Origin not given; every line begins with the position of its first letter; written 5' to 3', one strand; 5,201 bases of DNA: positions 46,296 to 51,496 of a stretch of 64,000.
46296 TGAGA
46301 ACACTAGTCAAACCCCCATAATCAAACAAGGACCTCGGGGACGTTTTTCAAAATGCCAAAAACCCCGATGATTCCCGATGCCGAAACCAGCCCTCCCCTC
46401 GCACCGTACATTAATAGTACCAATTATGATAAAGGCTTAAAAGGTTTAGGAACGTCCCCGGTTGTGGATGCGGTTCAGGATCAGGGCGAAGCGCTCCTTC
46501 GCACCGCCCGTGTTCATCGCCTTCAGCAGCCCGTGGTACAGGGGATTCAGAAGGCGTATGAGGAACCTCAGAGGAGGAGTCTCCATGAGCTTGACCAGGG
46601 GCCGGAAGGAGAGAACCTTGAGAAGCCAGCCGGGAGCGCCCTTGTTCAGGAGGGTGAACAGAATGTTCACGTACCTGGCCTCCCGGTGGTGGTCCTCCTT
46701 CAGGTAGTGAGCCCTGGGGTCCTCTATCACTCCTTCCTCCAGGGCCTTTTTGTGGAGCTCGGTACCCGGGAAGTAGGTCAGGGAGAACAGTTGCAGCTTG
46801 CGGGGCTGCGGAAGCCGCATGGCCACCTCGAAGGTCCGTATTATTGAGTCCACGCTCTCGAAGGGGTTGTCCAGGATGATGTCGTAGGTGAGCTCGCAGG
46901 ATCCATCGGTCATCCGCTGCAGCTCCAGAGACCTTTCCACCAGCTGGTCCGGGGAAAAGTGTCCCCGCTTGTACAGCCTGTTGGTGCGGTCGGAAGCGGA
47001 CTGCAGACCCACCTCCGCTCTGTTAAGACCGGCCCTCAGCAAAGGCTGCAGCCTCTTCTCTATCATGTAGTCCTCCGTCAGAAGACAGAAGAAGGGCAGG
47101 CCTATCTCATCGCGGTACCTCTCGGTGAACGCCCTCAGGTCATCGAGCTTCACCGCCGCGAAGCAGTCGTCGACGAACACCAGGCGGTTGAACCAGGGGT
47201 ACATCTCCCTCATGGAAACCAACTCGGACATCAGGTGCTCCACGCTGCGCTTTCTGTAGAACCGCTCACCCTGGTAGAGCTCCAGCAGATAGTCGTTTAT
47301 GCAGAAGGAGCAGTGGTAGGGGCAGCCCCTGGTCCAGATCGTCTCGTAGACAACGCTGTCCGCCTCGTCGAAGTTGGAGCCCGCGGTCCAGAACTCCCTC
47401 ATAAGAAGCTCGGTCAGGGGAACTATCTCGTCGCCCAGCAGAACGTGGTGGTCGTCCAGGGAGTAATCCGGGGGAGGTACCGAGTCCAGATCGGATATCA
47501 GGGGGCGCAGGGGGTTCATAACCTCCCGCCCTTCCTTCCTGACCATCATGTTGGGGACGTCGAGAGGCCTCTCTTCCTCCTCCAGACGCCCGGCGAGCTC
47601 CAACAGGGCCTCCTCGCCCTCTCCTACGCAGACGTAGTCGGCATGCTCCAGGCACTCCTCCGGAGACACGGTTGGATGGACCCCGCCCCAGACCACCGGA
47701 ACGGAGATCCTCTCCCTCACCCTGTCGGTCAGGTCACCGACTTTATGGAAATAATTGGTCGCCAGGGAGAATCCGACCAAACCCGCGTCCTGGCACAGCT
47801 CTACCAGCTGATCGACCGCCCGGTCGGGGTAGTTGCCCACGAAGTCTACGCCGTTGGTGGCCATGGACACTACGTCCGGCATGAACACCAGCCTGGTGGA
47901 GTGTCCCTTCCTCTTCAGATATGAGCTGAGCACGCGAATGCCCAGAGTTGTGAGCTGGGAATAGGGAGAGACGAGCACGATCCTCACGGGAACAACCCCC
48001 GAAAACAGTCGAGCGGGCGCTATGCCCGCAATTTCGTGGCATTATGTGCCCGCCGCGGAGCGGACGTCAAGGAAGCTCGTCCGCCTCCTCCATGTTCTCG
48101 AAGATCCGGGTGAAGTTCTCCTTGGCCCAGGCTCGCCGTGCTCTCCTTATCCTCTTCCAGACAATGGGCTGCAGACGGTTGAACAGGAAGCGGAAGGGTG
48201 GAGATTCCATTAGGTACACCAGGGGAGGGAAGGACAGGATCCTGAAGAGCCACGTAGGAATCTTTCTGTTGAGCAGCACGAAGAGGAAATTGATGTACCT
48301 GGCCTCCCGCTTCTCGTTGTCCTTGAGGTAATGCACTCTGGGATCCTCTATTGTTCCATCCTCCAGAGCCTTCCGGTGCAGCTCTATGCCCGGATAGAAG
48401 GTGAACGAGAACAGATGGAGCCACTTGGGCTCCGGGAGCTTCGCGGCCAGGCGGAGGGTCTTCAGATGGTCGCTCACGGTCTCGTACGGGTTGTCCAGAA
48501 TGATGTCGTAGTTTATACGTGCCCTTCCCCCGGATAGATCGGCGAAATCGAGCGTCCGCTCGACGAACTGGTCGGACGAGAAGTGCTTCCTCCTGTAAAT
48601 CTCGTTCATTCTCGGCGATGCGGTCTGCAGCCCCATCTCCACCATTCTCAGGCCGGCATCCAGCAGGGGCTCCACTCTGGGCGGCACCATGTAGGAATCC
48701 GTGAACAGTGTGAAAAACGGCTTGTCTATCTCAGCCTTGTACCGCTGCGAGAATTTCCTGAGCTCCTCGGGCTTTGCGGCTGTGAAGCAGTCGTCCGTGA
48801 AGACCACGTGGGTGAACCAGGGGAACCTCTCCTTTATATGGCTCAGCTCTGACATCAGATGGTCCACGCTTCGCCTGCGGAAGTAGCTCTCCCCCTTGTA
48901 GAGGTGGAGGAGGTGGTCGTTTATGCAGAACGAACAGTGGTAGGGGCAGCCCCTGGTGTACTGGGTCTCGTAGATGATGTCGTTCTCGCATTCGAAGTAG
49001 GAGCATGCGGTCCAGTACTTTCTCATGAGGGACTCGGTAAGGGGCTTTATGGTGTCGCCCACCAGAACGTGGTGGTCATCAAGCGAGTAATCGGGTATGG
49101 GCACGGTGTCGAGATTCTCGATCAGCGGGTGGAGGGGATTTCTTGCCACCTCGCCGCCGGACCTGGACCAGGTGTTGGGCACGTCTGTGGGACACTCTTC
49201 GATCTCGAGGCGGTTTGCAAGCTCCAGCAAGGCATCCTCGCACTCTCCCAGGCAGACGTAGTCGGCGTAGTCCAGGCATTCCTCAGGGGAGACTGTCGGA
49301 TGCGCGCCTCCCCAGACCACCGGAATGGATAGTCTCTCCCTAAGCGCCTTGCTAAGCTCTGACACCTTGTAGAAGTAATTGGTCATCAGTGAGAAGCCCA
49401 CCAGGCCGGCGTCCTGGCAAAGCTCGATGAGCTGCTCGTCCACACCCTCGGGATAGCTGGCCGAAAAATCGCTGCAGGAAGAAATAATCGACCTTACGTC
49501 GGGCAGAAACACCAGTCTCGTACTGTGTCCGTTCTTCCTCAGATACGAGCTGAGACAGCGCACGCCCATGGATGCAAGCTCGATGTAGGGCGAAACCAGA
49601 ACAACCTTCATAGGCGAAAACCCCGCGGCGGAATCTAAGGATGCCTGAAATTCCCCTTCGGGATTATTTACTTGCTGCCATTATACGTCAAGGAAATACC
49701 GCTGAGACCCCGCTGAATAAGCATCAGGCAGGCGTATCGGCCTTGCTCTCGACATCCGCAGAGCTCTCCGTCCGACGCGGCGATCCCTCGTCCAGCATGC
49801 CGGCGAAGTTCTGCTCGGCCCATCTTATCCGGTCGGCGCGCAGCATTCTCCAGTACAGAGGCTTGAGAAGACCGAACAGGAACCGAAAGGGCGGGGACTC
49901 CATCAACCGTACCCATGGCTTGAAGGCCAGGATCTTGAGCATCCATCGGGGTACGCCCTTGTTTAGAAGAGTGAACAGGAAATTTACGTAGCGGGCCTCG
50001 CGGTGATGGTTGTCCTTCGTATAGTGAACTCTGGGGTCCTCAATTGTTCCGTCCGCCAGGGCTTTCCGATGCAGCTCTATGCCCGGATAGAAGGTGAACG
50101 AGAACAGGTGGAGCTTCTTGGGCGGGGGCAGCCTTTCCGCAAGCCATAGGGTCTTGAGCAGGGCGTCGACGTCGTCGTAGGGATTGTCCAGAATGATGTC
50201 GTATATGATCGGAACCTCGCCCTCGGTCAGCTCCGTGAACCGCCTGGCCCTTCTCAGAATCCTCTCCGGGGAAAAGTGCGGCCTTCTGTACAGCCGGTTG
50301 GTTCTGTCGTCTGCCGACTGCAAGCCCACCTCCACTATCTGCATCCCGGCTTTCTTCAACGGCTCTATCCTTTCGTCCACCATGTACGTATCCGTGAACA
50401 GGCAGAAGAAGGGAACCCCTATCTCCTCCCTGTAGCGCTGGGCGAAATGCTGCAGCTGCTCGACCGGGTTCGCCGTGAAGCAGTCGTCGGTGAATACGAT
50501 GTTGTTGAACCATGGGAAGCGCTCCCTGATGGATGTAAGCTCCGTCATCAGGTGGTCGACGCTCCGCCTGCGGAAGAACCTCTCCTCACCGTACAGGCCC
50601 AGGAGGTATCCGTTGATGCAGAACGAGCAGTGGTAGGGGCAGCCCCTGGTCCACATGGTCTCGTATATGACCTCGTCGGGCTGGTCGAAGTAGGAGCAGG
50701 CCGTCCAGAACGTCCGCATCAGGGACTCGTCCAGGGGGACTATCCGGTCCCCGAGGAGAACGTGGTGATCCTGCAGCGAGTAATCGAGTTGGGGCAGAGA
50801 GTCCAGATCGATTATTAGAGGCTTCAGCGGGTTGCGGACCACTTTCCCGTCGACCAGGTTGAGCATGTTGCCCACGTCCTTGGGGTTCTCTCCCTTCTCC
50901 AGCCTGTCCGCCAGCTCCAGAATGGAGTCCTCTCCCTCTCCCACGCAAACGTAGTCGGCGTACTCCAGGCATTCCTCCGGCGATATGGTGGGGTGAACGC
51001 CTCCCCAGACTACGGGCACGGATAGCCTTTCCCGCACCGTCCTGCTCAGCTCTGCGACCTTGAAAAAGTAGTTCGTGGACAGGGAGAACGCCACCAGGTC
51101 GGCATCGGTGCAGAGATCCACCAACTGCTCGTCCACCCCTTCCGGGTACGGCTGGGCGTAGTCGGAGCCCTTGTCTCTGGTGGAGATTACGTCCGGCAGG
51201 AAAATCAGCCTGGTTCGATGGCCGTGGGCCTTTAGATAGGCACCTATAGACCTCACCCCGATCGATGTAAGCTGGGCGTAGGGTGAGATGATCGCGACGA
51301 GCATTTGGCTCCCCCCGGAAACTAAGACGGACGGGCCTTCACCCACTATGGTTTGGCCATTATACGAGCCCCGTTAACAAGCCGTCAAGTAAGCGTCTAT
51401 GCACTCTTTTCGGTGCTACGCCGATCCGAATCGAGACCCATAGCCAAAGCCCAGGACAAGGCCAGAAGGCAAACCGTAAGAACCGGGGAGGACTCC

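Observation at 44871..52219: Tandem array of three paralogous B12-binding radical SAM enzymes plus a fourth divergent one, flanked by a CPBP protease and an FGE-family protein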

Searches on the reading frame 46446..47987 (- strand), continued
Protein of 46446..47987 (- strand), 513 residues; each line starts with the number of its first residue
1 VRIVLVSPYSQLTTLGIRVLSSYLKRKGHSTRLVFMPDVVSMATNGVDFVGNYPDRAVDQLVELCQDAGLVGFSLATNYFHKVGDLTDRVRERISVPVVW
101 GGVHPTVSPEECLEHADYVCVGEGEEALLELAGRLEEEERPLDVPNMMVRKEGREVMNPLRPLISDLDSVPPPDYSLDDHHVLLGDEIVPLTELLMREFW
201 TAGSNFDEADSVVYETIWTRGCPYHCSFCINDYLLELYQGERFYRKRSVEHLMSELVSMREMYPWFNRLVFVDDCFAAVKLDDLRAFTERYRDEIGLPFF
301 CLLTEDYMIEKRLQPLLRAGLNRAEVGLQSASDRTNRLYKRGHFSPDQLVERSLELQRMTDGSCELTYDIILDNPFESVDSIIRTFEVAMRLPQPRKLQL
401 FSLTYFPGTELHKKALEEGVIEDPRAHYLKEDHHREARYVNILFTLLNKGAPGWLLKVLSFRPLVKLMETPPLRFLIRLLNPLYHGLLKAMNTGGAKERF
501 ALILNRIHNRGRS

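Call 102: search_protein_families(library=pfam, proteins=[L090:6024-7037:+], max_evalue=0.0001)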
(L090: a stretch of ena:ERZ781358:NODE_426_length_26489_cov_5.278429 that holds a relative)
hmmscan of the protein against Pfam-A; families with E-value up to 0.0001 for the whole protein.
L090:6024-7037:+ (337 aa): 1 family
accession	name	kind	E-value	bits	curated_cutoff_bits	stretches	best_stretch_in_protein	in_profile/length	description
PF13469.12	Sulfotransfer_3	-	1.1e-05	26.2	27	1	20-171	1-152/216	Sulfotransferase family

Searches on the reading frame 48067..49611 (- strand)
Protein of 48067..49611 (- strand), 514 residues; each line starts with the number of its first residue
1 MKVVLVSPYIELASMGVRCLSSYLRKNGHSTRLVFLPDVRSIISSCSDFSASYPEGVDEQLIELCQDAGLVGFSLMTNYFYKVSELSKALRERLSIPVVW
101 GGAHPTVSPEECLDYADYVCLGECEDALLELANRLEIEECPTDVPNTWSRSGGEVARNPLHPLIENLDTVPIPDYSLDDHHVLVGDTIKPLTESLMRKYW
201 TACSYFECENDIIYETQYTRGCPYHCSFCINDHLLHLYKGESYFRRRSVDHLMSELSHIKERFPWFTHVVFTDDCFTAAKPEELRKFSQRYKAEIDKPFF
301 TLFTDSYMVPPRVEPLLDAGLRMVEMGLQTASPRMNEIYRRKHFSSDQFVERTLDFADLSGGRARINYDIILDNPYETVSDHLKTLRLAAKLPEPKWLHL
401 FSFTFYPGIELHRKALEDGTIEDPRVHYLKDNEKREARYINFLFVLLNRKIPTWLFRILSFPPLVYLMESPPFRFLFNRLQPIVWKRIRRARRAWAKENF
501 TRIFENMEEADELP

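Call 6: search_protein_families(library=pfam, proteins=[window:48067-49611:-], max_evalue=0.01)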
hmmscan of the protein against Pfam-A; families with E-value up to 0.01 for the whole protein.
window:48067-49611:- (514 aa): 3 families
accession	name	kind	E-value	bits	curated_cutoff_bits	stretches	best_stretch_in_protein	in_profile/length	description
PF02310.24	B12-binding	-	5.2e-16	59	32.1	1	2-131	2-120/121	B12 binding domain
PF04055.27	Radical_SAM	-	3.8e-15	56.9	29.5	1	218-384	3-161/166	Radical SAM superfamily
PF19864.5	Radical_SAM_N2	-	0.00074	19.4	29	1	95-135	85-125/151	Radical SAM proteins, N-terminal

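Call 7: search_protein_families(library=ncbifam, proteins=[window:48067-49611:-], max_evalue=0.01)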
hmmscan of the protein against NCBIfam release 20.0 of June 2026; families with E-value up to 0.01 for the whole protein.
window:48067-49611:- (514 aa): 17 families
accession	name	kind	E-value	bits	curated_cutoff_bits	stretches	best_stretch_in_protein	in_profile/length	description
TIGR04013.1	B12_SAM_MJ_1487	hypoth_equivalog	1.2e-21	77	251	2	63-261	39-194/382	TIGR04013 family B12-binding domain/radical SAM domain-containing protein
TIGR03471.1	HpnJ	equivalog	1.5e-18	67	577.6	1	60-432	61-404/472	hopanoid biosynthesis associated radical SAM protein HpnJ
TIGR04072.2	rSAM_ladder_B12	equivalog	1.8e-18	66.5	360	2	204-423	171-380/443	lipid biosynthesis B12-binding/radical SAM protein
NF050148.1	rSAM_ApyD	equivalog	1.6e-14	53.2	750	2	15-177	26-189/645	RiPP biosynthesis radical SAM protein ApyD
TIGR03975.1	rSAM_ocin_1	subfamily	8.1e-13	47.7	281.85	1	67-330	128-372/606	RiPP maturation radical SAM C-methyltransferase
NF038361.1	rSAM_Sden_1168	equivalog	2.8e-11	42.7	575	1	80-422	157-480/560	Sden_1168 family B12-binding radical SAM P-methyltransferase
TIGR04295.1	B12_rSAM_oligo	hypoth_equivalog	6.1e-10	38.4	400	1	215-281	202-260/422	TIGR04295 family B12-binding domain-containing radical SAM protein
TIGR02026.1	BchE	equivalog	9.5e-09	34.6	481.35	1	57-238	55-219/497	magnesium-protoporphyrin IX monomethyl ester anaerobic oxidative cyclase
TIGR04367.1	HpnR_B12_rSAM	equivalog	3.4e-08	32.5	650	1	204-423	177-381/490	hopanoid C-3 methylase HpnR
TIGR04190.1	B12_SAM_Ta0216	equivalog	4e-08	32.3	500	1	96-292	110-296/554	TIGR04190 family B12-binding domain/radical SAM domain protein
NF033070.1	rSAM_AprD4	equivalog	1.4e-05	24.2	500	1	219-423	202-398/456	AprD4 family radical SAM diol-dehydratase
TIGR04479.1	bcpD_PhpK_rSAM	subfamily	3.2e-05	22.5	600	0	214-277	242-298/504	PhpK family radical SAM P-methyltransferase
TIGR00538.1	hemN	equivalog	8.3e-05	21.6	324.95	1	312-421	153-258/454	oxygen-independent coproporphyrinogen III oxidase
NF033712.0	B12_rSAM_KedN5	subfamily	9.8e-05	20.7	700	1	71-229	66-211/624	KedN5 family methylcobalamin-dependent radical SAM C-methyltransferase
TIGR02495.1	NrdG2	equivalog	0.00012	21.5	131.15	1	216-358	20-151/193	anaerobic ribonucleoside-triphosphate reductase activating protein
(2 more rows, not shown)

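Call 12: find_encoding_contigs(protein=window:48067-49611:-, flank=10000, max_places=6)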
Protein window:48067-49611:- (514 aa): no gene with exactly this product is on record in the collection.

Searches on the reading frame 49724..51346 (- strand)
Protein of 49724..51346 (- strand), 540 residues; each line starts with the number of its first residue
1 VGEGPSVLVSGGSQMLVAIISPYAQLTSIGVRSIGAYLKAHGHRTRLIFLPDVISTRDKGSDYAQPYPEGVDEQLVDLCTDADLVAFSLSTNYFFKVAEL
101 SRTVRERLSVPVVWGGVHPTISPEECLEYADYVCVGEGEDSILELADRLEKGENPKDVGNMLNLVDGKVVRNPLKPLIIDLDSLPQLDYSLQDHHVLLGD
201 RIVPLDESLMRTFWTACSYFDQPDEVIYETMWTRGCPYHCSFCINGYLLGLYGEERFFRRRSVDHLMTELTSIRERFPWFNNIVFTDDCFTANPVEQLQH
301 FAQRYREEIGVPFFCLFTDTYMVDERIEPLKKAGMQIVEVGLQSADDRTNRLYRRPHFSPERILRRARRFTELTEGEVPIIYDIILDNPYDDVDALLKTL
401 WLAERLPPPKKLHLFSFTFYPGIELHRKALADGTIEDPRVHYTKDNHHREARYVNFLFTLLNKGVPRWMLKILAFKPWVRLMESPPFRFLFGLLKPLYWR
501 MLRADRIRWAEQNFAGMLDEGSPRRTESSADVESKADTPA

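Call 6: search_protein_families(library=pfam, proteins=[window:49724-51346:-], max_evalue=0.01)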
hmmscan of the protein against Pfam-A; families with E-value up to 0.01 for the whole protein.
window:49724-51346:- (540 aa): 3 families
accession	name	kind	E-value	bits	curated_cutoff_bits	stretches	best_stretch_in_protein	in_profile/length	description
PF04055.27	Radical_SAM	-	7.7e-19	68.9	29.5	1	233-399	4-165/166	Radical SAM superfamily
PF02310.24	B12-binding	-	6.1e-18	65.2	32.1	1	17-145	3-120/121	B12 binding domain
PF19864.5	Radical_SAM_N2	-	3.6e-05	23.7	29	1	95-153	70-129/151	Radical SAM proteins, N-terminal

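Call 7: search_protein_families(library=ncbifam, proteins=[window:49724-51346:-], max_evalue=0.01)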
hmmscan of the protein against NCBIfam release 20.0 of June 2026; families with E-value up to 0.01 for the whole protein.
window:49724-51346:- (540 aa): 20 families
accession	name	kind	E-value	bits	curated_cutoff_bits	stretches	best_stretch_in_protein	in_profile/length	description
TIGR04072.2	rSAM_ladder_B12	equivalog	6e-28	97.6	360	2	232-437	185-380/443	lipid biosynthesis B12-binding/radical SAM protein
TIGR03471.1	HpnJ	equivalog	1.7e-22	80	577.6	1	73-448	60-406/472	hopanoid biosynthesis associated radical SAM protein HpnJ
TIGR04013.1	B12_SAM_MJ_1487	hypoth_equivalog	3.2e-21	75.6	251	2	80-163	42-125/382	TIGR04013 family B12-binding domain/radical SAM domain-containing protein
TIGR02026.1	BchE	equivalog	4.1e-13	49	481.35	1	72-245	56-212/497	magnesium-protoporphyrin IX monomethyl ester anaerobic oxidative cyclase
NF038361.1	rSAM_Sden_1168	equivalog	3.6e-12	45.6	575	1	89-436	152-480/560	Sden_1168 family B12-binding radical SAM P-methyltransferase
TIGR03975.1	rSAM_ocin_1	subfamily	4.8e-11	41.9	281.85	1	125-349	177-377/606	RiPP maturation radical SAM C-methyltransferase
NF050148.1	rSAM_ApyD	equivalog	4.9e-09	35.1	750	2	29-191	26-189/645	RiPP biosynthesis radical SAM protein ApyD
TIGR04367.1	HpnR_B12_rSAM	equivalog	6.6e-09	34.8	650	1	232-427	191-371/490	hopanoid C-3 methylase HpnR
TIGR04479.1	bcpD_PhpK_rSAM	subfamily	1.1e-08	33.9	600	1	229-349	243-356/504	PhpK family radical SAM P-methyltransferase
NF033712.0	B12_rSAM_KedN5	subfamily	8.1e-08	30.9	700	1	233-271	201-234/624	KedN5 family methylcobalamin-dependent radical SAM C-methyltransferase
TIGR04190.1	B12_SAM_Ta0216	equivalog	1.5e-07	30.4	500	1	104-245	103-237/554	TIGR04190 family B12-binding domain/radical SAM domain protein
NF033070.1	rSAM_AprD4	equivalog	4.1e-07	29.3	500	1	234-444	203-405/456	AprD4 family radical SAM diol-dehydratase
TIGR04295.1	B12_rSAM_oligo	hypoth_equivalog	4.8e-07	28.8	400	1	101-363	94-323/422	TIGR04295 family B12-binding domain-containing radical SAM protein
TIGR04014.1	B12_SAM_MJ_0865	equivalog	6.7e-06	25.2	360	1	81-177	38-137/434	methyl-coenzyme M reductase glutamine C-methyltransferase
TIGR04428.1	B12_rSAM_trp_MT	equivalog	3.1e-05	22.6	500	1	97-248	83-237/558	tryptophan 2-C-methyltransferase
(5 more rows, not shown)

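Call 16: search_solved_structures(query=window:49724-51304:-, max_evalue=0.01)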
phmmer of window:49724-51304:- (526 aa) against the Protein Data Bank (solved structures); distinct sequences matched with E-value up to 0.01: 4.
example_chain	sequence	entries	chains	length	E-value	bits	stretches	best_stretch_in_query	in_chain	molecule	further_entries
6fd2_B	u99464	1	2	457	4.7e-06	28.8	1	219-432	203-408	Putative apramycin biosynthetic oxidoreductase 4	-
4q37_A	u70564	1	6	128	0.00055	22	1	65-131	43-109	Radical SAM protein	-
9n1b_A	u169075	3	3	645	0.0014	20.6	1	204-343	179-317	Radical SAM protein | Radical SAM enzyme CysS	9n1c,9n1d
7kdx_A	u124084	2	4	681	0.0088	18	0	59-135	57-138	Methyltransferase TokK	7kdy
